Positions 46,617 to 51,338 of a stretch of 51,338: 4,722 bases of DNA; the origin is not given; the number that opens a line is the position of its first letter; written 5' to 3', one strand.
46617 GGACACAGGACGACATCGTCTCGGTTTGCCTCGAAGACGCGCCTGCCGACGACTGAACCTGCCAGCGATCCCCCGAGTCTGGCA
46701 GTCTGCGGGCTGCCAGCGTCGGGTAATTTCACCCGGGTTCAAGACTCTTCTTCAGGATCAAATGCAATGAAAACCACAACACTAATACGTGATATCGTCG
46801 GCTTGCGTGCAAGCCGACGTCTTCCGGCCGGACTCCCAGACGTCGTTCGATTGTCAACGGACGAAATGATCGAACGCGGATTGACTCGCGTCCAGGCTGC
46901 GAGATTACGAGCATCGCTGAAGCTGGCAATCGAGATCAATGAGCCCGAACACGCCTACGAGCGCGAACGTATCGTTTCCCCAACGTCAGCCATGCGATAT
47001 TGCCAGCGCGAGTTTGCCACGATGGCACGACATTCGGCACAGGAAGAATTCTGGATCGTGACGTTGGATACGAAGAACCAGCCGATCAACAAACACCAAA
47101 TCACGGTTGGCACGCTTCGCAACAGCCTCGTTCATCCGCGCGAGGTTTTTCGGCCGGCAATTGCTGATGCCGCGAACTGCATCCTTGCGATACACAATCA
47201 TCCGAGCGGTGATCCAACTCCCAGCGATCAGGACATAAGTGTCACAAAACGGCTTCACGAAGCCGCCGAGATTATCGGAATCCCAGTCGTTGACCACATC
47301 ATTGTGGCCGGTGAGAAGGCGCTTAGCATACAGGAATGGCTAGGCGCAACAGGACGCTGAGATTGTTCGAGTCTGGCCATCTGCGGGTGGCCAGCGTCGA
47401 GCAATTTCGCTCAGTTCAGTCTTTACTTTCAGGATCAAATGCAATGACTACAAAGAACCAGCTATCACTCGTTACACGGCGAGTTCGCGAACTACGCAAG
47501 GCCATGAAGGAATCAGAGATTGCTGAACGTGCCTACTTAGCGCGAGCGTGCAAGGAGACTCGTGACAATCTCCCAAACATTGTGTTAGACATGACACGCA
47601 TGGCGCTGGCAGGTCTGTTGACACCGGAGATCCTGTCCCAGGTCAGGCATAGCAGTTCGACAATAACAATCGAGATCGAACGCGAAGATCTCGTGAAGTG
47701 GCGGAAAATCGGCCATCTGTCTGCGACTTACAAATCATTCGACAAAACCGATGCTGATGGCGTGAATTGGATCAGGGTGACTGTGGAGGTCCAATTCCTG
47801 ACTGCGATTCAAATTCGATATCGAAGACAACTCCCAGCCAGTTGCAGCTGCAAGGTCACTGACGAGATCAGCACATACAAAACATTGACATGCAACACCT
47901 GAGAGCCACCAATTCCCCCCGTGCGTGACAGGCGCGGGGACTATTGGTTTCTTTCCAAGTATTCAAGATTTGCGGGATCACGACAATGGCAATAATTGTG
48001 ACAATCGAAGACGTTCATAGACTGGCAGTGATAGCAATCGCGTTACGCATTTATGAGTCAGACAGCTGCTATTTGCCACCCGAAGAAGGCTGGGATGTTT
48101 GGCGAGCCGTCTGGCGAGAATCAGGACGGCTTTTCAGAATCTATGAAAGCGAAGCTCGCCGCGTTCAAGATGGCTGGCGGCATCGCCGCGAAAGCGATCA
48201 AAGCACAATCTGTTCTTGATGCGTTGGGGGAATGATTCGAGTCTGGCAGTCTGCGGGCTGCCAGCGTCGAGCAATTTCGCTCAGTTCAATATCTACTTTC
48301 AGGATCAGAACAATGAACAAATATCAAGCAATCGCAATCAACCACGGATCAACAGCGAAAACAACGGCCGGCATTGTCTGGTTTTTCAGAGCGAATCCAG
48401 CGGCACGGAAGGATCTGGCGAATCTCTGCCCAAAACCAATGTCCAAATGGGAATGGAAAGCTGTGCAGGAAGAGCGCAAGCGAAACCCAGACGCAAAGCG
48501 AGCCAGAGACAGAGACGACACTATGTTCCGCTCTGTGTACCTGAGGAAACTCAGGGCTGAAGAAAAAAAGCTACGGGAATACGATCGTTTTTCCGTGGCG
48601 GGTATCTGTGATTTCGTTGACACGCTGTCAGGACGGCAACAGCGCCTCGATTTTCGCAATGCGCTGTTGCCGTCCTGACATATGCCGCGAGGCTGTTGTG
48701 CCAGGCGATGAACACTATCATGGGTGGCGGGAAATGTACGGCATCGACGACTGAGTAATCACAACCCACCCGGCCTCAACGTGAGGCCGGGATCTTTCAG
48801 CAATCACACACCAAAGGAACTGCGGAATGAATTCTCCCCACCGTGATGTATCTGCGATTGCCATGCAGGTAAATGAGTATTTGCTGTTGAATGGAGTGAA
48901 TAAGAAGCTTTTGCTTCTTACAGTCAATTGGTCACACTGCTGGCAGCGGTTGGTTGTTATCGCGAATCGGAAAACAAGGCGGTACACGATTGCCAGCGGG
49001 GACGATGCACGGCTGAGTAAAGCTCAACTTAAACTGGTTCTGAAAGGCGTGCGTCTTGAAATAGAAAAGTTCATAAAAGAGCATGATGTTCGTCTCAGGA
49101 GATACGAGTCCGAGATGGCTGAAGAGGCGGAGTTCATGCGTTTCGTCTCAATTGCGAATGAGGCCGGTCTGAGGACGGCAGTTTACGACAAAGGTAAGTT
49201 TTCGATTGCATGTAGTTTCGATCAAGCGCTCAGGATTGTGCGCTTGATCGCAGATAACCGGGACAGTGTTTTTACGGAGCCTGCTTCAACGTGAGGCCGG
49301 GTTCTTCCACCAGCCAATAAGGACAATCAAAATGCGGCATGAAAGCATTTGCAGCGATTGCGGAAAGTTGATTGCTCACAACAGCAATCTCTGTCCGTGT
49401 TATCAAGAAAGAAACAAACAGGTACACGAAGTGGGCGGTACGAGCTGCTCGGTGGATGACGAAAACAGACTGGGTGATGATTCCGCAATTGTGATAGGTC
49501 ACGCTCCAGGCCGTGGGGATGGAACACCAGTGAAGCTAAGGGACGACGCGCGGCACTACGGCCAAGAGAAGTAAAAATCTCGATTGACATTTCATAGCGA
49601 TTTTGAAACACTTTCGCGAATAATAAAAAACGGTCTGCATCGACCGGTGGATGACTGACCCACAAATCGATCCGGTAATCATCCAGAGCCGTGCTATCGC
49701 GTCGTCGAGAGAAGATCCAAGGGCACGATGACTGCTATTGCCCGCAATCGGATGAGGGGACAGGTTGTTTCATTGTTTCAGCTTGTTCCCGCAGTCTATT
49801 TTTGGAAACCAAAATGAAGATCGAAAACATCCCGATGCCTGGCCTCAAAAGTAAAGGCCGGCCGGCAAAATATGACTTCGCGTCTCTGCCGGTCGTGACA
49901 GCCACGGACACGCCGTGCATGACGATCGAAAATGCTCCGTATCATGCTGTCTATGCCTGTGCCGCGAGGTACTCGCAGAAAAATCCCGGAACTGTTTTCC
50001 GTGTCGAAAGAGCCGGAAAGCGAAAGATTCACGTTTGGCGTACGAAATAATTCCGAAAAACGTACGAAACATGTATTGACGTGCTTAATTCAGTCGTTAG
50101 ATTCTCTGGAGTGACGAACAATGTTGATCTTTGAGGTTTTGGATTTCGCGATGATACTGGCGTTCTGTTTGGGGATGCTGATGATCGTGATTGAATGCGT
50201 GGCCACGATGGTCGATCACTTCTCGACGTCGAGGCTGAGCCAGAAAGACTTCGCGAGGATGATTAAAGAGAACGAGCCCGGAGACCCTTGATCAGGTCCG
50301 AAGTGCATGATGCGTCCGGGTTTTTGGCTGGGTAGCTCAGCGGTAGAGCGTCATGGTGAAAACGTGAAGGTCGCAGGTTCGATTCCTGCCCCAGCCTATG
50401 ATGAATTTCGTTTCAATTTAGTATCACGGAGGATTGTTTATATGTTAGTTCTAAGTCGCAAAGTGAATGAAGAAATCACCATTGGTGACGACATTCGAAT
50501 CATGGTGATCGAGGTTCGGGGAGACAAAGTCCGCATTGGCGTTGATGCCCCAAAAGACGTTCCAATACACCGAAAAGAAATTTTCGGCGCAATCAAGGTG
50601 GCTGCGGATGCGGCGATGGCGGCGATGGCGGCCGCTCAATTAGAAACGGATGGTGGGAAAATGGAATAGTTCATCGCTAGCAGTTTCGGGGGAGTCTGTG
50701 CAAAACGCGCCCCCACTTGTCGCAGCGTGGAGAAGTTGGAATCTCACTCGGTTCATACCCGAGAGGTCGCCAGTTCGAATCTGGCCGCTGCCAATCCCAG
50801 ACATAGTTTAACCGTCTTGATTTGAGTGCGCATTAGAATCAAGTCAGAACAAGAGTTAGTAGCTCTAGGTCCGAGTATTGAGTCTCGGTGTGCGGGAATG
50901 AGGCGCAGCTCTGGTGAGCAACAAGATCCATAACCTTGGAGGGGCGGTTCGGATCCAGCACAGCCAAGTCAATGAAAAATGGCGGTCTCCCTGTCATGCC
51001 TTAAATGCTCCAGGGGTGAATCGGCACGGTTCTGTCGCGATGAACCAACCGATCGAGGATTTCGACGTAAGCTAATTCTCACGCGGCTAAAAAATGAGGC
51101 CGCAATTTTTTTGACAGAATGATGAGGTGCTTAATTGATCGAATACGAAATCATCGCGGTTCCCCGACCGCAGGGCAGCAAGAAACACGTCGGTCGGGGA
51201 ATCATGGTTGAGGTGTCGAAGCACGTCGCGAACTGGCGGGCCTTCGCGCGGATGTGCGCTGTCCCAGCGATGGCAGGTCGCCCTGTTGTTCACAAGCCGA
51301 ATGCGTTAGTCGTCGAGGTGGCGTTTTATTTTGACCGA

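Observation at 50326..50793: Phage-borne csrA sandwiched between tRNA-Phe and an initiator-like tRNA-Met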

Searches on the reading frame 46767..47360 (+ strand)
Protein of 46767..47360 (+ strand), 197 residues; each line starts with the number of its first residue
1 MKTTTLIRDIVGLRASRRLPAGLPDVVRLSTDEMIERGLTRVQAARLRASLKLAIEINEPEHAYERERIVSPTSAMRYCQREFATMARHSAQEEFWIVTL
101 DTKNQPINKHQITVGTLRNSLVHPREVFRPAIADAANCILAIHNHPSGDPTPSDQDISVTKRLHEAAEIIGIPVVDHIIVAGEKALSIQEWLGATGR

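Call 7: search_protein_families(library=pfam, proteins=[window:46767-47360:+], max_evalue=0.1)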
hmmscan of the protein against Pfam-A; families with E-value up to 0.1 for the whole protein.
window:46767-47360:+ (197 aa): 2 families
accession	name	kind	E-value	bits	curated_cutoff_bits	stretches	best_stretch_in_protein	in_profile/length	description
PF04002.20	RadC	-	8.6e-41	139.1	22.1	1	70-190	2-118/121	RadC-like JAB domain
PF14464.11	Prok-JAB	-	0.0024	18.2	25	1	81-164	6-94/114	Prokaryotic homologs of the JAB domain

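Call 10: search_protein_families(library=phrogs, proteins=[window:46767-47360:+], max_evalue=0.001)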
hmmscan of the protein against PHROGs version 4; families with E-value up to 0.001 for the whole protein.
window:46767-47360:+ (197 aa): 1 family
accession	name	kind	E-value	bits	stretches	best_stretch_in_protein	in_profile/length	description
phrog_10276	-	DNA, RNA and nucleotide metabolism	7.3e-36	124.5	1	62-190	22-149/153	DNA repair protein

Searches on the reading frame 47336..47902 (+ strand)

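Call 7: search_protein_families(library=pfam, proteins=[window:47336-47902:+], max_evalue=0.1)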
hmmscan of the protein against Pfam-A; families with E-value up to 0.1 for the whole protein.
window:47336-47902:+ (188 aa): 1 family
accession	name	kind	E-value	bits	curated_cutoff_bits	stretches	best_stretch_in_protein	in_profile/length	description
PF16752.10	TBCC_N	-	0.082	13.7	27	0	25-81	43-102/115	Tubulin-specific chaperone C N-terminal domain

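Call 10: search_protein_families(library=phrogs, proteins=[window:47336-47902:+], max_evalue=0.001)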
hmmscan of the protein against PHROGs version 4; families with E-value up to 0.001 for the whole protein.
window:47336-47902:+ (188 aa): 0 families

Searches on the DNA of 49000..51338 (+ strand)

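Call 11: search_dna_similar(query=window:49000-51338:+, collection=phages, mode=distant, max_rows=20)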
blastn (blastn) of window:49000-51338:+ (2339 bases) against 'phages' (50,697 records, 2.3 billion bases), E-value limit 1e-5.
Records with a match: 21; places in all: 22; records where one place covers at least 80% of the query: 0.
Best place of each record, by identity: 80-90% 20; 60-80% 1.
By first word of the organism name: Gordonia 8; Caulobacter 4; Bacillus 4; Streptomyces 2; Synechococcus 2; uncultured 1.
By host as written in the record: Gordonia terrae 3612 8; Caulobacter vibrioides CB15 4; Streptomyces azureus NRRL B-2655 2; Synechococcus sp. KCZYC6 2; Bacillus cereus HER1399 2; - 1; Bacillus thuringiensis kurstaki 1; Bacillus thuringiensis serovar kurstaki HD-1 1.
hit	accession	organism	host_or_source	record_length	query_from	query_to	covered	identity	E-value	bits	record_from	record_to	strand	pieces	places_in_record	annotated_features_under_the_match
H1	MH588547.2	Caulobacter phage CcrSC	Caulobacter vibrioides CB15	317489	1320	1391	3%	81.9%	1e-9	73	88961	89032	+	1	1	tRNA-Asn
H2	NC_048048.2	Caulobacter phage CcrSC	Caulobacter vibrioides CB15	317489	1320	1391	3%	81.9%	1e-9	73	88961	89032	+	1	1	tRNA-Asn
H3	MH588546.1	Caulobacter phage CcrBL9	Caulobacter vibrioides CB15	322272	1320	1391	3%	80.6%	2e-8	68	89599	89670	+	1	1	tRNA-Asn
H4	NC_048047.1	Caulobacter phage CcrBL9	Caulobacter vibrioides CB15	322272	1320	1391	3%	80.6%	2e-8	68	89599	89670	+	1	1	tRNA-Asn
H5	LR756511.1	uncultured phage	metagenomic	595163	1323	1393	3%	78.4%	3e-6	61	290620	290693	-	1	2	record has no annotation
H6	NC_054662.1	Streptomyces phage Omar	Streptomyces azureus NRRL B-2655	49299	1332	1392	3%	82.3%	9e-6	60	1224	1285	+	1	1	tRNA-Phe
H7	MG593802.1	Streptomyces phage Omar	Streptomyces azureus NRRL B-2655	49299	1332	1392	3%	82.3%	9e-6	60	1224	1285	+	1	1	tRNA-Phe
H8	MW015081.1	Synechococcus phage S-SRM01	Synechococcus sp. KCZYC6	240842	1333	1391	3%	83.3%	3e-6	61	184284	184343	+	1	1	none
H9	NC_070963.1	Synechococcus phage S-SRM01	Synechococcus sp. KCZYC6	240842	1333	1391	3%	83.3%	3e-6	61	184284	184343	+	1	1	none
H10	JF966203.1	Bacillus phage Bastille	Bacillus cereus HER1399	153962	1333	1390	2%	83.1%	9e-6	59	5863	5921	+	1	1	tRNA-Asn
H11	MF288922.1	Bacillus phage Janet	Bacillus thuringiensis kurstaki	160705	1333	1390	2%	83.1%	9e-6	59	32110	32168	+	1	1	tRNA-Asn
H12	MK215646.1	Bacillus phage vB_BthM-Goe5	Bacillus thuringiensis serovar kurstaki ...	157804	1333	1390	2%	83.1%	9e-6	59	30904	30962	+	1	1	tRNA-Asn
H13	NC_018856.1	Bacillus phage Bastille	Bacillus cereus HER1399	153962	1333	1390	2%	83.1%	9e-6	59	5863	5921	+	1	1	tRNA-Asn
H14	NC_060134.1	Gordonia phage Octobien14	Gordonia terrae 3612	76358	2168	2222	2%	87.3%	2e-8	69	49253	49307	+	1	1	83: RusA-like Holliday junction resolvase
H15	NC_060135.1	Gordonia Phage Sephiroth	Gordonia terrae 3612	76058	2168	2222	2%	87.3%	2e-8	69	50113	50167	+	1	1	83: RusA-like Holliday junction resolvase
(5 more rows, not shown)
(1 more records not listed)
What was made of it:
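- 51135..51338 (+): start of the next gene, RusA-like Holliday-junction resolvase, cut by the window end. This is phage context on the downstream side. blastn matches to RusA-like resolvase genes of Gordonia phages (call 11).
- On Phage genome (rather than host chromosome): A RusA-like gene lies downstream (call 11).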

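Call 36: search_dna_similar(query=window:50715-50800:+, collection=phages, mode=distant, max_evalue=1, max_rows=40)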
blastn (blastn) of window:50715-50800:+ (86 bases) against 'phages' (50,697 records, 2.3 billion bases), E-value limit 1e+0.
Records with a match: 32; places in all: 32; records where one place covers at least 80% of the query: 3.
Best place of each record, by identity: 95-99% 1; 90-95% 13; 80-90% 10; 60-80% 8.
By first word of the organism name: Xanthomonas 10; Gordonia 4; Erythrobacter 2; Bacteriophage 2; Ochrobactrum 2; Lactobacillus 2; Synechococcus 2; Phage 1; uncultured 1; Micromonospora 1; and 5 more.
By host as written in the record: - 9; Xanthomonas albilineans CFBP2523 6; Gordonia terrae 3612 4; Ochrobactrum intermedium 2; Lactobacillus pentosus KLDS1.0413; Lactobacillus plantarum KLDS1.0344 2; Synechococcus sp. CBW1002 2; Erythrobacter litoralis DSM 8509 1; Erythrobacter sp. JL475 1; and 5 more.
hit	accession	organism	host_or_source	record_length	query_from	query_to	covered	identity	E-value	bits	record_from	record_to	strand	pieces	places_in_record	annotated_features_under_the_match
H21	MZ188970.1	Phage CBW1004C-Prop1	-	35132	3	77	87%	74.7%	1e-4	51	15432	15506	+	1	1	none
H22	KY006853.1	Erythrobacter phage vB_EliS_R6L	Erythrobacter litoralis DSM 8509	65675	7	77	83%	77.8%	3e-6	55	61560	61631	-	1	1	none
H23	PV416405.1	Erythrobacter phage ZS04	Erythrobacter sp. JL475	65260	7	77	83%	76.4%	1e-4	51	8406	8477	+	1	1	none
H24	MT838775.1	Bacteriophage sp.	human fecal samples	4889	6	67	72%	80.6%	3e-6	55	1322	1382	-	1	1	record has no annotation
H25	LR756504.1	uncultured phage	metagenomic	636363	6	67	72%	77.4%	1e-4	50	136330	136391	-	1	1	record has no annotation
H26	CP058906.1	Micromonospora phage pMLP1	Micromonospora carbonacea str. Africana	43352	12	73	72%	76.2%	2e-2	44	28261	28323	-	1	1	record has no annotation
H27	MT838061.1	Bacteriophage sp.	human fecal samples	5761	16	71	65%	80.4%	3e-5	53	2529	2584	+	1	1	record has no annotation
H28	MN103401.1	Bordetella phage vB_BbrS_PHB09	Bordetella bronchiseptica Bb01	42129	36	86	59%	79.6%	2e-2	43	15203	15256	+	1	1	hypothetical protein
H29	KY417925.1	Ochrobactrum phage POI1126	Ochrobactrum intermedium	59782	29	77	57%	81.6%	4e-4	49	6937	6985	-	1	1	none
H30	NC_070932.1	Ochrobactrum phage POI1126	Ochrobactrum intermedium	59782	29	77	57%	81.6%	4e-4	49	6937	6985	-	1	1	none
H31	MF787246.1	Lactobacillus phage LpeD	Lactobacillus pentosus KLDS1.0413; ...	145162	22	71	58%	76.0%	7e-1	37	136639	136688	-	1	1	none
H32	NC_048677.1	Lactobacillus phage LpeD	Lactobacillus pentosus KLDS1.0413; ...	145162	22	71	58%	76.0%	7e-1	37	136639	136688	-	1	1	none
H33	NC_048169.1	Gordonia phage BrutonGaster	Gordonia terrae 3612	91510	33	74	49%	83.3%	5e-3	46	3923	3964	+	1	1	13: tRNA-Phe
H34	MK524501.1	Gordonia phage BrutonGaster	Gordonia terrae 3612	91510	33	74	49%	83.3%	5e-3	46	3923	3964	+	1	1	13: tRNA-Phe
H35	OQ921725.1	Streptomyces phage Frankenweenie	Streptomyces scabiei RL-34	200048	46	79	40%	85.3%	2e-1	40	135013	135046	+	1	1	217: tRNA-Phe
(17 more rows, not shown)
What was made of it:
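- Tried and rejected: Similar tRNAs in GenBank phages are mostly unannotated (call 36).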

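Call 53: search_rna_families(source=window, start=49900, end=51338, threshold=evalue, max_evalue=1)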
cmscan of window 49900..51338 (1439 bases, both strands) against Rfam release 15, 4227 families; matches with E-value up to 1: 3.
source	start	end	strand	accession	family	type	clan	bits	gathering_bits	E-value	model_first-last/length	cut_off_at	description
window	50326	50397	+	RF00005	tRNA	Gene; tRNA;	CL00001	67.6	29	3.3e-14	1-71/71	no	tRNA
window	50721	50793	+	RF00005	tRNA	Gene; tRNA;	CL00001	56.7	29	3.2e-11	1-71/71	no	tRNA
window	50326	50398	-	RF04354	Plastid-ycf2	Cis-reg;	-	20.4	65.7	0.33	1-75/75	no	Plastid-ycf2 5UTR RNA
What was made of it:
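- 50794..51082 (+): about 290 nt of apparently non-coding spacer between the tRNA and the terminator. No Rfam match at E<=1 (call 53).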

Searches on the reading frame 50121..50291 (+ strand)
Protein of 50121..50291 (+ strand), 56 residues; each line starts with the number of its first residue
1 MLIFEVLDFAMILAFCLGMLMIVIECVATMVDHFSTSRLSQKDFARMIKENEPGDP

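Call 7: search_protein_families(library=pfam, proteins=[window:50121-50291:+], max_evalue=0.1)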
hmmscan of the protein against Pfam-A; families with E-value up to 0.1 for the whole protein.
window:50121-50291:+ (56 aa): 3 families
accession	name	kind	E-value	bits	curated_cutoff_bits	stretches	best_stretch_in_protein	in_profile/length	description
PF15706.10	TMEM132_C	-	0.0019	18.4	27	1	5-33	32-60/87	TMEM132 C-terminal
PF18736.6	pEK499_p136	-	0.052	13.7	26.6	1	5-50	26-69/152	HEPN pEK499 p136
PF16933.10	PelG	-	0.063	12.6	29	1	9-50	188-229/452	Putative exopolysaccharide Exporter (EPS-E)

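Call 10: search_protein_families(library=phrogs, proteins=[window:50121-50291:+], max_evalue=0.001)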
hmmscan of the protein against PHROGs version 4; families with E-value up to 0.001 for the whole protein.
window:50121-50291:+ (56 aa): 0 families
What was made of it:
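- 50121..50291 (+): 56-aa ORF with a hydrophobic N-terminal half (possible small membrane protein). First gene of the cassette. No Pfam or PHROG family (calls 7, 10).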
